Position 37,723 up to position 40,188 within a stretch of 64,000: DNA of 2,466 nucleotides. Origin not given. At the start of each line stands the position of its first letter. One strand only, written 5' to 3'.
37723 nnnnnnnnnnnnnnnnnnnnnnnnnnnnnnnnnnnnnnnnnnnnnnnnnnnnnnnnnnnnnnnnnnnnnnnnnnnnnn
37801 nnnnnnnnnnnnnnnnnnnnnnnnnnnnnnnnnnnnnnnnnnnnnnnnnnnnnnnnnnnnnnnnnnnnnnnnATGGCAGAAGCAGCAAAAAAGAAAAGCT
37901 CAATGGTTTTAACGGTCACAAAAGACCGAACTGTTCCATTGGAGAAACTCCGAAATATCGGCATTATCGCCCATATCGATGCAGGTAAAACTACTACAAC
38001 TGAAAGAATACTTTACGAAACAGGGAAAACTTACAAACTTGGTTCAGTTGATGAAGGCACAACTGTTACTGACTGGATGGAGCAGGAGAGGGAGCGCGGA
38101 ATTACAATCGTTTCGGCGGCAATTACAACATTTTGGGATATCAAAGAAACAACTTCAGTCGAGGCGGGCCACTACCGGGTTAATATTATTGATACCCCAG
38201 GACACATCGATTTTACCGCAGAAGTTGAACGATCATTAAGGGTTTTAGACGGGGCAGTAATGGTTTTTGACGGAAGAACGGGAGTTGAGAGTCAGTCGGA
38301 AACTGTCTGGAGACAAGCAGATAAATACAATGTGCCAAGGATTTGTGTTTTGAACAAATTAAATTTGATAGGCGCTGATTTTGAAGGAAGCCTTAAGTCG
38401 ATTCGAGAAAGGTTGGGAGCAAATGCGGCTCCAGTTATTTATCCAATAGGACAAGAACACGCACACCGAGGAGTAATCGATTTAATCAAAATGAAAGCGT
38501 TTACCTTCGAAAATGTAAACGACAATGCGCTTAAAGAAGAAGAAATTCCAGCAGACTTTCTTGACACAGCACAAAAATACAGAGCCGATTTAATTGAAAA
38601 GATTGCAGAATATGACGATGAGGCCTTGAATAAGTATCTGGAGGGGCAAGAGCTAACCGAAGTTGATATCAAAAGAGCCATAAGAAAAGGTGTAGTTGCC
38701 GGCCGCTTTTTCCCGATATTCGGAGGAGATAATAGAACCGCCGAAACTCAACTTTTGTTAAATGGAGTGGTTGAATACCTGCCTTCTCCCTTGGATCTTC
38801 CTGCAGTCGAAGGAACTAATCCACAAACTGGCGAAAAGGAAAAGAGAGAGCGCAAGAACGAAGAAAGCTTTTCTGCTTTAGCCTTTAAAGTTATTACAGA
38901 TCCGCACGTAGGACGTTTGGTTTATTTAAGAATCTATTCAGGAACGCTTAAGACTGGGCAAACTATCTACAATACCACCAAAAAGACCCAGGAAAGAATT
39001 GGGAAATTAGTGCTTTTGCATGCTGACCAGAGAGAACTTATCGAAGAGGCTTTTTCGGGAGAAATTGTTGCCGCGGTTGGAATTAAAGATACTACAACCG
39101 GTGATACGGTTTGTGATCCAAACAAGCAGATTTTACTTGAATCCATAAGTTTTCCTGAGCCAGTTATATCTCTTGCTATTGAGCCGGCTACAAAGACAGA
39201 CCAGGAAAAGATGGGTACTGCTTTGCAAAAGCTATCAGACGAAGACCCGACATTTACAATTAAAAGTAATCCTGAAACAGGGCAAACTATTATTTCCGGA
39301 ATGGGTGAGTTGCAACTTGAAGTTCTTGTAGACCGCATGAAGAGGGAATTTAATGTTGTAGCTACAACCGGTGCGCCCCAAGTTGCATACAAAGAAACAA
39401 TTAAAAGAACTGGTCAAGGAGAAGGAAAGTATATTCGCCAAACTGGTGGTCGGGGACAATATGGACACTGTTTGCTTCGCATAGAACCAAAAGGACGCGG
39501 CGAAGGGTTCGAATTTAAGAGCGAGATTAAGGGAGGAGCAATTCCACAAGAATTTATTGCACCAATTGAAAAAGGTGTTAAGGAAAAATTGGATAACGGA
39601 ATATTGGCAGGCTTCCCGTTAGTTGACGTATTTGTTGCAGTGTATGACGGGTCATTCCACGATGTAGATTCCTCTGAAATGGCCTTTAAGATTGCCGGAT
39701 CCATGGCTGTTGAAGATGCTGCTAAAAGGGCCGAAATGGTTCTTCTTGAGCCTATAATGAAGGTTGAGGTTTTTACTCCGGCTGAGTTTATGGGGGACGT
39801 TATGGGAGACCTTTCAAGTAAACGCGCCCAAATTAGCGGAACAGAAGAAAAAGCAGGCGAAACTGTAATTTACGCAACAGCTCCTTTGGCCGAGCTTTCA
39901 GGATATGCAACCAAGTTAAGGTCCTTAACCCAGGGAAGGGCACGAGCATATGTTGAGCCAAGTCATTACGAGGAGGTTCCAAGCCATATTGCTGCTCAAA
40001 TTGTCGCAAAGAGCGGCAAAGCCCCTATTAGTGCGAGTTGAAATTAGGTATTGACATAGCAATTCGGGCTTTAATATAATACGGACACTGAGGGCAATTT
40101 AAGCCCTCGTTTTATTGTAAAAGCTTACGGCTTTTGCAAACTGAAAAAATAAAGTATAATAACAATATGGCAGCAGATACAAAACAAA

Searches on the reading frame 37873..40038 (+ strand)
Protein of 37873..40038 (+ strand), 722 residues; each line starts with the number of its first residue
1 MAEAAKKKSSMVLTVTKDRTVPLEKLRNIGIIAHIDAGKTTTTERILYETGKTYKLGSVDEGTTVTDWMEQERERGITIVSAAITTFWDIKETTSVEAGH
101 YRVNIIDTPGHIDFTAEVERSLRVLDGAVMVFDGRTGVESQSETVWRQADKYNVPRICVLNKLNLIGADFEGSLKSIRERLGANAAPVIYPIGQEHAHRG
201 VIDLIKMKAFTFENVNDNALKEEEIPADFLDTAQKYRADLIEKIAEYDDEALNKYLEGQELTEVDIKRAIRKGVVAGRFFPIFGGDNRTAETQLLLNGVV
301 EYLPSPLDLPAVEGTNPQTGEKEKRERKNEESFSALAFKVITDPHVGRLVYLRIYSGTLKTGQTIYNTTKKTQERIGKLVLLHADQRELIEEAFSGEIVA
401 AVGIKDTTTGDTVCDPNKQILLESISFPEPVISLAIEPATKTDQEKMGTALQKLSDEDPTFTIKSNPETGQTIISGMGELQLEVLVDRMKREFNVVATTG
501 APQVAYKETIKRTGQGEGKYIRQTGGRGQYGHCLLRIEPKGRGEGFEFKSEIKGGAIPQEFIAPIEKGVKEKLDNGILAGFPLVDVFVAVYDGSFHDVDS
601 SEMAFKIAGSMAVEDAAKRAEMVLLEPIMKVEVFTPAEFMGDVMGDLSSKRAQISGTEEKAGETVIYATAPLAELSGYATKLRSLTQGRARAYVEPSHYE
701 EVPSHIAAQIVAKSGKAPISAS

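Call 20: list_cluster_members(proteins=[P0001, window:37873-40038:+])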
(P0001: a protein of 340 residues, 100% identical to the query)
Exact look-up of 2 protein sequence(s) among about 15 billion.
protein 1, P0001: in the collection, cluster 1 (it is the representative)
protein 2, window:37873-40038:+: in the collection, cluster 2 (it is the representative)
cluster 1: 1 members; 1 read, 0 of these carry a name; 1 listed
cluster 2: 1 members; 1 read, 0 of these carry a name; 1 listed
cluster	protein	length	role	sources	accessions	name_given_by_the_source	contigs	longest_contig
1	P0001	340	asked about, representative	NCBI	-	-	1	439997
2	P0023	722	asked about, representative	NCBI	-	-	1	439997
